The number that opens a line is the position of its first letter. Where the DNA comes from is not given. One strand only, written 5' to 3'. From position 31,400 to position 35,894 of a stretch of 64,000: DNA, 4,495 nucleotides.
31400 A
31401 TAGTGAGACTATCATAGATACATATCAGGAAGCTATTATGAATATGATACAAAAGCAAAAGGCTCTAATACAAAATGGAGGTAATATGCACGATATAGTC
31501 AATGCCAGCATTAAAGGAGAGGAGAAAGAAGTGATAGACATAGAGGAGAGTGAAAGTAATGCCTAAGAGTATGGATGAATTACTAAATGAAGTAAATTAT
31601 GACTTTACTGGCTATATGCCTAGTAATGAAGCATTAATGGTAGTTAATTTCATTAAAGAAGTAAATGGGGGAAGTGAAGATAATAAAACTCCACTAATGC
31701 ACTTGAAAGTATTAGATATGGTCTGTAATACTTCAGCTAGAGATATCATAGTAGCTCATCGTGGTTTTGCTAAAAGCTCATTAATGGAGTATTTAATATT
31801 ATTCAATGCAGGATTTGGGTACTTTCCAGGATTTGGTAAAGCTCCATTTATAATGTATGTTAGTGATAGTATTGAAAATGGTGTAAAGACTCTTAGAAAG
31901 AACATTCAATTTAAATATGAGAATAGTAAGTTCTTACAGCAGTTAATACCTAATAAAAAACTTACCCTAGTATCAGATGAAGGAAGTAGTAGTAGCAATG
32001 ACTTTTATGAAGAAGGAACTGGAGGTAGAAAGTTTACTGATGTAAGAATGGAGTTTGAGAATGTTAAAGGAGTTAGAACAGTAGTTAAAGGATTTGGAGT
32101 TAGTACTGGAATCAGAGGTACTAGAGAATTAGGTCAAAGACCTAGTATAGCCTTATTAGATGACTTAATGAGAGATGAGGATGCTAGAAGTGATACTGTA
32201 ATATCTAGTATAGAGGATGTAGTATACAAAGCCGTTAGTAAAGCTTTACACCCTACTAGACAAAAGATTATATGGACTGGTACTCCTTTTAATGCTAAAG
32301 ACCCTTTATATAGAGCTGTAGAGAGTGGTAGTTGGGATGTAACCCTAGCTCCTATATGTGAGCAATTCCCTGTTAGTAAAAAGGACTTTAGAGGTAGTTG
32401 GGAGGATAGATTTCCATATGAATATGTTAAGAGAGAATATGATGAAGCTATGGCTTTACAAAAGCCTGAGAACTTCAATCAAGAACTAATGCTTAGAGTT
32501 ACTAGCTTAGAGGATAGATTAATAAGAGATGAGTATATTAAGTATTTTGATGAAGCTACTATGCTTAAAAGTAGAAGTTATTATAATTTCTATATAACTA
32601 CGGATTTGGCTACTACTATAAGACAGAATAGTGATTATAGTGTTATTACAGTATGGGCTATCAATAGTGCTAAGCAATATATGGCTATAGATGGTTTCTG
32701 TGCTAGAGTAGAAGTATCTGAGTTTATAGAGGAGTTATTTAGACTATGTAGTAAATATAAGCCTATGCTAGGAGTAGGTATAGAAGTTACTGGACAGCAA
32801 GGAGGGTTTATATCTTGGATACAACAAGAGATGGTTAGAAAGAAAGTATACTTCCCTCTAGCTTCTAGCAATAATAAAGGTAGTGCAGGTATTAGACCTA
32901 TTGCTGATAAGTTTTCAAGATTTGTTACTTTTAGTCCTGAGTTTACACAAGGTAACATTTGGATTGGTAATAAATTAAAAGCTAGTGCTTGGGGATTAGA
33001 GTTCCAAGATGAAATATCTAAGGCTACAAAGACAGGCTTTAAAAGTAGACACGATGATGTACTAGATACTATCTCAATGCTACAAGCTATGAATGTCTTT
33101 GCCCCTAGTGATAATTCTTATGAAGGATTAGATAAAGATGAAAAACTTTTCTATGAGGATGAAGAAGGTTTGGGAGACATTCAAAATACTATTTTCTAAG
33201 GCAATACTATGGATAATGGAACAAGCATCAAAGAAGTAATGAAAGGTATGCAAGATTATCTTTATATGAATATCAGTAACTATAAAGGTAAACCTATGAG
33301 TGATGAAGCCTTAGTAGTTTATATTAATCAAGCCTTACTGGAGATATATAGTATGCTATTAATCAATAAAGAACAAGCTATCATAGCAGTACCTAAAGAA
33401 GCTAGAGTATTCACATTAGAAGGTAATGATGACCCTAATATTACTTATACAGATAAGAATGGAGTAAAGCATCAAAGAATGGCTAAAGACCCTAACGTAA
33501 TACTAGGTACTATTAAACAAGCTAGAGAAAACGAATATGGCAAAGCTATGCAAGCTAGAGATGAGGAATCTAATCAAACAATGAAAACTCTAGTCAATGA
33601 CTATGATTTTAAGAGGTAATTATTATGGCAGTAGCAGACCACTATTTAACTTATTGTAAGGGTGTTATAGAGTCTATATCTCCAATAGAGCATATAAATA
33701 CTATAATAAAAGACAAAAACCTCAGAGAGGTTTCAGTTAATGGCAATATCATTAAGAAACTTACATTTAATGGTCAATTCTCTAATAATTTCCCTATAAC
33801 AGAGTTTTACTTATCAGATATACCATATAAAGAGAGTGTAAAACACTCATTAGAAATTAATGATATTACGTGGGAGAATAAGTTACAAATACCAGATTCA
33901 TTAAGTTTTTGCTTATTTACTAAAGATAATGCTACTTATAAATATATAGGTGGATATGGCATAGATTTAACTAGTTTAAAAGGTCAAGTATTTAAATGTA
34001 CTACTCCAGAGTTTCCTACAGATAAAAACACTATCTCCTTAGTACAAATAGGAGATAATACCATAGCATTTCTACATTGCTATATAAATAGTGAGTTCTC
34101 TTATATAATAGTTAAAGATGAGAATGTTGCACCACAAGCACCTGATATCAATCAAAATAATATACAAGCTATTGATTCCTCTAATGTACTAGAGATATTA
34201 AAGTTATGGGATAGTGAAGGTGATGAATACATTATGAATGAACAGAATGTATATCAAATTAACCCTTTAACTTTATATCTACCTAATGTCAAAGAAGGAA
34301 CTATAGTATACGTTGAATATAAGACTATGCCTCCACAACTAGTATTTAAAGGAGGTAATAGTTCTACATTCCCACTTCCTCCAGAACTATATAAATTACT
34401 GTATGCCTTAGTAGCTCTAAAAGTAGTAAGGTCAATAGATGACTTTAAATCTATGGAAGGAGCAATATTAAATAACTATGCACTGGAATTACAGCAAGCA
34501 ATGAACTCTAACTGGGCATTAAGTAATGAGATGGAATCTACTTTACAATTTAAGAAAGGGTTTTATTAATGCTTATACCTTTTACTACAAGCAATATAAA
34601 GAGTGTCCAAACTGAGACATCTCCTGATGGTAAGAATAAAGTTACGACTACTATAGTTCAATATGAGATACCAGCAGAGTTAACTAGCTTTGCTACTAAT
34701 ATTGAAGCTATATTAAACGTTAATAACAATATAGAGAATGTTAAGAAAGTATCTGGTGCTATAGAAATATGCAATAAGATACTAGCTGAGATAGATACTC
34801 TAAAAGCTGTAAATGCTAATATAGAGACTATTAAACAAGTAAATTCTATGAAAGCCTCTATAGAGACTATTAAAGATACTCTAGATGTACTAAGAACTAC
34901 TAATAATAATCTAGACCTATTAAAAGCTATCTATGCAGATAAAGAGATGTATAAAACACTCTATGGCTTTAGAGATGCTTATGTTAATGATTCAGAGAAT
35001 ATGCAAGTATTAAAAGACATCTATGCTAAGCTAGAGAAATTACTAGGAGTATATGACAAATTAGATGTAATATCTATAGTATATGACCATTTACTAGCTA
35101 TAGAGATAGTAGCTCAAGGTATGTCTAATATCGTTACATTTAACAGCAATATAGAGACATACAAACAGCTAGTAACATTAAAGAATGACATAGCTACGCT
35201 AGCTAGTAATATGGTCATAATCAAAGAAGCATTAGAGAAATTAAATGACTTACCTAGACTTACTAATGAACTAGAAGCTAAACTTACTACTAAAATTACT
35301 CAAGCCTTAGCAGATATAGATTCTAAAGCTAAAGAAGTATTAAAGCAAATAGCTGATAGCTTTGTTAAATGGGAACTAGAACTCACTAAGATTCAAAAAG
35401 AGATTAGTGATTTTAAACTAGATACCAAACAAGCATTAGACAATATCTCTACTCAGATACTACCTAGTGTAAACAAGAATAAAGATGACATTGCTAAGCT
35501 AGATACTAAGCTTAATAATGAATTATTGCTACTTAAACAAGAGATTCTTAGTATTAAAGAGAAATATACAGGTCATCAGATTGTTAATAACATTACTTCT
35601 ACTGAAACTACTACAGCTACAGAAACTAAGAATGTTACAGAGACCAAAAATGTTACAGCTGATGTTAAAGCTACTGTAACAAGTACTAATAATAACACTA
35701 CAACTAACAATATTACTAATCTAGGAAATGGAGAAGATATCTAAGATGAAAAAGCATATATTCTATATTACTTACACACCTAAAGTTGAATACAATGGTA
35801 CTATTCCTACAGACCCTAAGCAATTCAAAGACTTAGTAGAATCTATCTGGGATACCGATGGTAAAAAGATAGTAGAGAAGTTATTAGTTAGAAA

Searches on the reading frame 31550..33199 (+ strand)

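Call 7: search_protein_families(library=phrogs, proteins=[window:31550-33199:+], max_evalue=0.001)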
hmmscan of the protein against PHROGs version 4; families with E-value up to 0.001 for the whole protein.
window:31550-33199:+ (549 aa): 3 families
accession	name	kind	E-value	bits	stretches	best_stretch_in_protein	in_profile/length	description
phrog_38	-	head and packaging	7.5e-79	267.2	1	37-516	287-704/760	terminase large subunit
phrog_5573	-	head and packaging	8.8e-14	52.5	1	284-521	28-240/250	terminase large subunit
phrog_4758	-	head and packaging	0.00045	20.6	0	165-255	126-216/243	terminase large subunit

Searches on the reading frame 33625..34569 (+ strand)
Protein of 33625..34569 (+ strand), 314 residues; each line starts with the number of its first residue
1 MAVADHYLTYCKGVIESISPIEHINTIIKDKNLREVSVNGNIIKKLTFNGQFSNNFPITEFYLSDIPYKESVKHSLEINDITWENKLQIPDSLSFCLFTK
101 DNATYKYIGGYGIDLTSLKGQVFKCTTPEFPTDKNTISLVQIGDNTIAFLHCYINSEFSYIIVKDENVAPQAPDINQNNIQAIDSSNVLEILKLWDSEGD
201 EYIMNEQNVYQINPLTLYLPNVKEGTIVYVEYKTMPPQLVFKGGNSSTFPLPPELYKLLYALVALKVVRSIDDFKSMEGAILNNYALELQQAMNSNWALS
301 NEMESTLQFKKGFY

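Call 7: search_protein_families(library=phrogs, proteins=[window:33625-34569:+], max_evalue=0.001)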
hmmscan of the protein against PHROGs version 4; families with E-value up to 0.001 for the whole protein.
window:33625-34569:+ (314 aa): 1 family
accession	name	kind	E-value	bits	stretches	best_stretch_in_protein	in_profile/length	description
phrog_2125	-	head and packaging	1.4e-08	35.7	1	183-313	96-233/234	virion structural protein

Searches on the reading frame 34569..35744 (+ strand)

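Call 7: search_protein_families(library=phrogs, proteins=[window:34569-35744:+], max_evalue=0.001)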
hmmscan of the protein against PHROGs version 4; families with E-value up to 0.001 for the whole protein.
window:34569-35744:+ (391 aa): 1 family
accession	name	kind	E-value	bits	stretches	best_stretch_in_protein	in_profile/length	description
phrog_29955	-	connector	1.6e-06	28.2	1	36-133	134-228/556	appendage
